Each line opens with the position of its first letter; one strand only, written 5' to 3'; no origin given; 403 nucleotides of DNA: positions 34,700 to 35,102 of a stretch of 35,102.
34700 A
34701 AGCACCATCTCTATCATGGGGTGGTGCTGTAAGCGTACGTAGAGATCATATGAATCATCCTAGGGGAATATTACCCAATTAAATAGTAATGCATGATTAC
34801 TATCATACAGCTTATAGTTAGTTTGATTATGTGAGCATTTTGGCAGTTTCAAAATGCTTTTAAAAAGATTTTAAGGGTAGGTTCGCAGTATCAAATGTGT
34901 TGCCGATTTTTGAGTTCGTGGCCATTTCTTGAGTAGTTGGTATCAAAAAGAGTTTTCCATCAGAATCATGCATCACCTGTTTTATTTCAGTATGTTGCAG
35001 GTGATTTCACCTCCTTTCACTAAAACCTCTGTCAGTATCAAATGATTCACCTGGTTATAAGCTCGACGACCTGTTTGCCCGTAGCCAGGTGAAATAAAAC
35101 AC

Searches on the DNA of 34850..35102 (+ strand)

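Call 66: search_dna_similar(query=window:34850-35102:+, collection=ecoli_genomes, mode=near, max_rows=15)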
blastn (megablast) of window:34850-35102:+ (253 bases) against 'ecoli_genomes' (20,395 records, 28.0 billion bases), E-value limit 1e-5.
Records with a match: 3788; places in all: 3968; records where one place covers at least 80% of the query: 38.
Genomes with a match: 3785 of 5426; with a place that covers at least 80% of the query: 38. Places per genome that has any: lowest 1, median 1, highest 5. On chromosomes: 3958 places; on plasmids: 10.
Best place of each record, by identity: >=99% 1368; 95-99% 2189; 90-95% 176; 80-90% 50; 60-80% 5.
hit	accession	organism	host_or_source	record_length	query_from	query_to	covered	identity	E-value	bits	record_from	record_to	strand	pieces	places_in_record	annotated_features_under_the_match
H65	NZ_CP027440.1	Escherichia coli strain 2012C-4502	Homo sapiens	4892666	2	208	82%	86.0%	6e-55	222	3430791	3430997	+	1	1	alpha-glucosidase/alpha-galactosidase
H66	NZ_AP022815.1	Escherichia coli strain JE86-ST05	Homo sapiens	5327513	2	208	82%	86.0%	6e-55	222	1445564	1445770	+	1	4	none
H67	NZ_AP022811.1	Escherichia coli strain JE86-ST02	Homo sapiens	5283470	2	208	82%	86.0%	6e-55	222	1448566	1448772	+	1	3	none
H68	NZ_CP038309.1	Escherichia coli O157:H7 strain Show KS 470-1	cattle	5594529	2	208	82%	86.0%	6e-55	222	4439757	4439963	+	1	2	high-affinity choline transporter BetT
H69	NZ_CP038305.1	Escherichia coli O157:H7 strain SS NE 1040-1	cattle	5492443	5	211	82%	86.0%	6e-55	222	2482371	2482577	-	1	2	lhr: ATP-dependent helicase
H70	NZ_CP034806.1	Escherichia coli strain 2010C-3347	missing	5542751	2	208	82%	86.0%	6e-55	222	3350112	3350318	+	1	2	none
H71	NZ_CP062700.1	Escherichia coli O157:H7 strain Z1835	Bovine Faeces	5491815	2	208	82%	86.0%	6e-55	222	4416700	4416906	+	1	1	phage head completion protein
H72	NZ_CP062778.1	Escherichia coli O157:H7 strain Z1836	Bovine Faeces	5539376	2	208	82%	86.0%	6e-55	222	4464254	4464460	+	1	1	phage head completion protein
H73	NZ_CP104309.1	Escherichia coli O157:H7 strain 380-94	Homo sapiens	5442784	2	208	82%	86.0%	6e-55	222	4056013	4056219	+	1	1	siiEA: BapA-related adhesin SiiEA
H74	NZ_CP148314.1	Escherichia coli strain Z1323MEC0002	Mammal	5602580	2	208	82%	86.0%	6e-55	222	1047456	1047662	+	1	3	none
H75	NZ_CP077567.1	Escherichia coli O111:H11 strain 88.0502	bovine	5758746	2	208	82%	86.0%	6e-55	222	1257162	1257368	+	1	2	none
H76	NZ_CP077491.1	Escherichia coli O111:H11 strain 88-19539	bovine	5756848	2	208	82%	86.0%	6e-55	222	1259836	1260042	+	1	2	none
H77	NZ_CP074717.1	Escherichia coli strain War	Homo sapiens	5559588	2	208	82%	86.0%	6e-55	222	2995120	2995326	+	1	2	phage portal protein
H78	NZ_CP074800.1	Escherichia coli strain 93_0495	Homo sapiens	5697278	5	211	82%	86.0%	6e-55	222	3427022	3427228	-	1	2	none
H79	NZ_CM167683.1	Escherichia coli strain NCCP 13963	Homo sapiens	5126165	2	208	82%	86.0%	6e-55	222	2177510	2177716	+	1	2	none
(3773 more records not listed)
